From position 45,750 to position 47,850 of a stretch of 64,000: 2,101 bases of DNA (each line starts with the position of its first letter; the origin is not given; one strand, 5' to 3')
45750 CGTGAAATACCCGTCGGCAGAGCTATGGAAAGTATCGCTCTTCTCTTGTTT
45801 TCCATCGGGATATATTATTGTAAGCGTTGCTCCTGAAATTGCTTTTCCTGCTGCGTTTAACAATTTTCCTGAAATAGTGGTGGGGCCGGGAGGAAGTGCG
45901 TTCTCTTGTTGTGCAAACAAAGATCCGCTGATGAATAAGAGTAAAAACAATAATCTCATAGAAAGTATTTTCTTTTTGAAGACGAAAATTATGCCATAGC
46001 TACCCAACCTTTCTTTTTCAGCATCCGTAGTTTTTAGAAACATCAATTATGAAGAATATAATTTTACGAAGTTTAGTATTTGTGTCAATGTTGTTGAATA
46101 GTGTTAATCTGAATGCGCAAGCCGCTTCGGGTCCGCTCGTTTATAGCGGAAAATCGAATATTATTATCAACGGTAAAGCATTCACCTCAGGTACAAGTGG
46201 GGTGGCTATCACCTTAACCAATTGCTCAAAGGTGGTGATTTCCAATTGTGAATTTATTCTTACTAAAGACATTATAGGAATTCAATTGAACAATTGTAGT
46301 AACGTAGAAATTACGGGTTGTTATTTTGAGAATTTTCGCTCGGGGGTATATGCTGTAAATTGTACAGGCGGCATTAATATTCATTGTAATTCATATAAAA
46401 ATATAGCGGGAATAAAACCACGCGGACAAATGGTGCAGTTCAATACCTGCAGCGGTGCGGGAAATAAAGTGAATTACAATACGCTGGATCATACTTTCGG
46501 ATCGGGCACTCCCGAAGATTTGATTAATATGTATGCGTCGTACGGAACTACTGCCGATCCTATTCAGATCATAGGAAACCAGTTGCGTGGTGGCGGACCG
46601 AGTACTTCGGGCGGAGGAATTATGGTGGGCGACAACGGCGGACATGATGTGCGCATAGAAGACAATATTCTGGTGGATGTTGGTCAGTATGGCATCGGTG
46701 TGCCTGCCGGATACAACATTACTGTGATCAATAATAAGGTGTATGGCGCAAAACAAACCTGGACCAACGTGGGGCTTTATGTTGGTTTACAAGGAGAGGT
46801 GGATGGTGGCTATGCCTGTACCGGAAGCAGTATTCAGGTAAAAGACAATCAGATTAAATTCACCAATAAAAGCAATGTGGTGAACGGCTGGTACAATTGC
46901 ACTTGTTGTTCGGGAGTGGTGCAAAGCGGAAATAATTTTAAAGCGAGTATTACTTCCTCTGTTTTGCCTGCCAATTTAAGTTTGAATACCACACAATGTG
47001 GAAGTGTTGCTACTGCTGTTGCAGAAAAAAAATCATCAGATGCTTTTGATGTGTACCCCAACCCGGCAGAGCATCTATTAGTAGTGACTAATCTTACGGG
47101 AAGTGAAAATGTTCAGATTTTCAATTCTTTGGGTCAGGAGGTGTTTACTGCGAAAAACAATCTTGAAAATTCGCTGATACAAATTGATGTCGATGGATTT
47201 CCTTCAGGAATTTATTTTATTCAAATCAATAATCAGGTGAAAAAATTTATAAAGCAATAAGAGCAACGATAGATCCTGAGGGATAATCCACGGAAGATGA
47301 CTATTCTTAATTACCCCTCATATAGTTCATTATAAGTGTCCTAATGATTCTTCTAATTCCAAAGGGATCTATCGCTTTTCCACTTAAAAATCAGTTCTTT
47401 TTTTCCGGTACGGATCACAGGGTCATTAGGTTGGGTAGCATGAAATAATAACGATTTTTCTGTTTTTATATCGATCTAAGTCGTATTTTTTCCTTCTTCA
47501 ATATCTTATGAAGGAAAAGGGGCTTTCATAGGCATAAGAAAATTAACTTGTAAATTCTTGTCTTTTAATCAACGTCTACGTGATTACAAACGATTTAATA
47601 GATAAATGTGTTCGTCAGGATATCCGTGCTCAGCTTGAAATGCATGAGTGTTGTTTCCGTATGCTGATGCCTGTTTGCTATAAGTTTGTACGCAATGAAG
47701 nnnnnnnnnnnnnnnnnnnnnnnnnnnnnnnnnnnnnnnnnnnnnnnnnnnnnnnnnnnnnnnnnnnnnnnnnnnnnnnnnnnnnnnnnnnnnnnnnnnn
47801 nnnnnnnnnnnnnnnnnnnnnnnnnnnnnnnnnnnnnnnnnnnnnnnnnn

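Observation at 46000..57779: Recurring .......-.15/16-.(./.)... motif upstream of T9SS cargo genes near an ECF sigma/anti-sigma pair: a putative ECF regulon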

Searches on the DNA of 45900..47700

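Call 11: search_rna_families(source=window, start=45900, end=47700, threshold=evalue, max_evalue=5)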
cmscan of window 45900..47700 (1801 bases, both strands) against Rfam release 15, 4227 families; matches with E-value up to 5: 4.
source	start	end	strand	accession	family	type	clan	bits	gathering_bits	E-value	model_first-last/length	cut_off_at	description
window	47376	47542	-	RF03532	SQ2397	Cis-reg;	-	23.2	100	0.24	1-243/243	no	Cis-regulator of HTH transcription factor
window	47427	47507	+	RF00053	mir-7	Gene; miRNA;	-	19.9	51.8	0.66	1-91/91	no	mir-7 microRNA precursor family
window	47136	47218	+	RF01280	snoR14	Gene; snRNA; snoRNA; CD-box;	CL00076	17.6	40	3.9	1-84/84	no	Small nucleolar RNA snoR14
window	47025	47213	-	RF00022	GcvB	Gene;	-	14.7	42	2.7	1-204/204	no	GcvB RNA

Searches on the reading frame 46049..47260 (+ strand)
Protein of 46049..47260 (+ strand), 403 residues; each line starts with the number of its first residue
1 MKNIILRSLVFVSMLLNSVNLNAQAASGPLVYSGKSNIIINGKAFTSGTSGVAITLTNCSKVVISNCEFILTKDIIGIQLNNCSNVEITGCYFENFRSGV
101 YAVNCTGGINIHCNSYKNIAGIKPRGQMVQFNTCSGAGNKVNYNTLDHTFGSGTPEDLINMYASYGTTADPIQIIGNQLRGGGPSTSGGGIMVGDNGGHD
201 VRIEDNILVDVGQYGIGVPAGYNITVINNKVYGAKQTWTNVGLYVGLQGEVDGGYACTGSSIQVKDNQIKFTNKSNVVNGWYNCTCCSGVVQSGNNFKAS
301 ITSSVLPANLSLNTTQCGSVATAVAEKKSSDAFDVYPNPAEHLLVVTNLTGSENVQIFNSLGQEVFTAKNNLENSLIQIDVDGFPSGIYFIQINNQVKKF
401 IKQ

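Call 9: search_protein_families(library=pfam, proteins=[window:46049-47260:+], max_evalue=0.01)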
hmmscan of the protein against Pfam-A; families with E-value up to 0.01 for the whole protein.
window:46049-47260:+ (403 aa): 5 families
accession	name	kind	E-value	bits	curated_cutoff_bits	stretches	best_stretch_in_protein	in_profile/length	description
PF18962.6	Por_Secre_tail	-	2.5e-13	50.5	27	1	335-401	1-70/75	Secretion system C-terminal sorting domain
PF13229.12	Beta_helix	-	1.3e-10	41.5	25.9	2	22-122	42-142/158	Right handed beta helix region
PF05048.19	NosD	-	0.00027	20.9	23.6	1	26-137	82-192/212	Periplasmic copper-binding protein (NosD)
PF13585.12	CHU_C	-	0.0015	19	27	1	351-395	27-72/86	CHU_C Type IX secretion signal domain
PF11589.14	DUF3244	-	0.0016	18.8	25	0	45-87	35-78/96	Domain of unknown function (DUF3244)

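Call 36: search_protein_families(library=ncbifam, proteins=[window:46049-47260:+], max_evalue=0.01)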
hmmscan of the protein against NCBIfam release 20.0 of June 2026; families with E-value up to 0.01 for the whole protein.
window:46049-47260:+ (403 aa): 2 families
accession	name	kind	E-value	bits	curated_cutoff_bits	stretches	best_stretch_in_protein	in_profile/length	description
TIGR04183.1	Por_Secre_tail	domain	7.9e-14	51.4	23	1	335-403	1-72/72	T9SS type A sorting domain-containing protein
NF033708.1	T9SS_Cterm_ChiA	domain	0.0072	16.2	40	0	354-399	3-47/55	T9SS sorting signal type C domain-containing protein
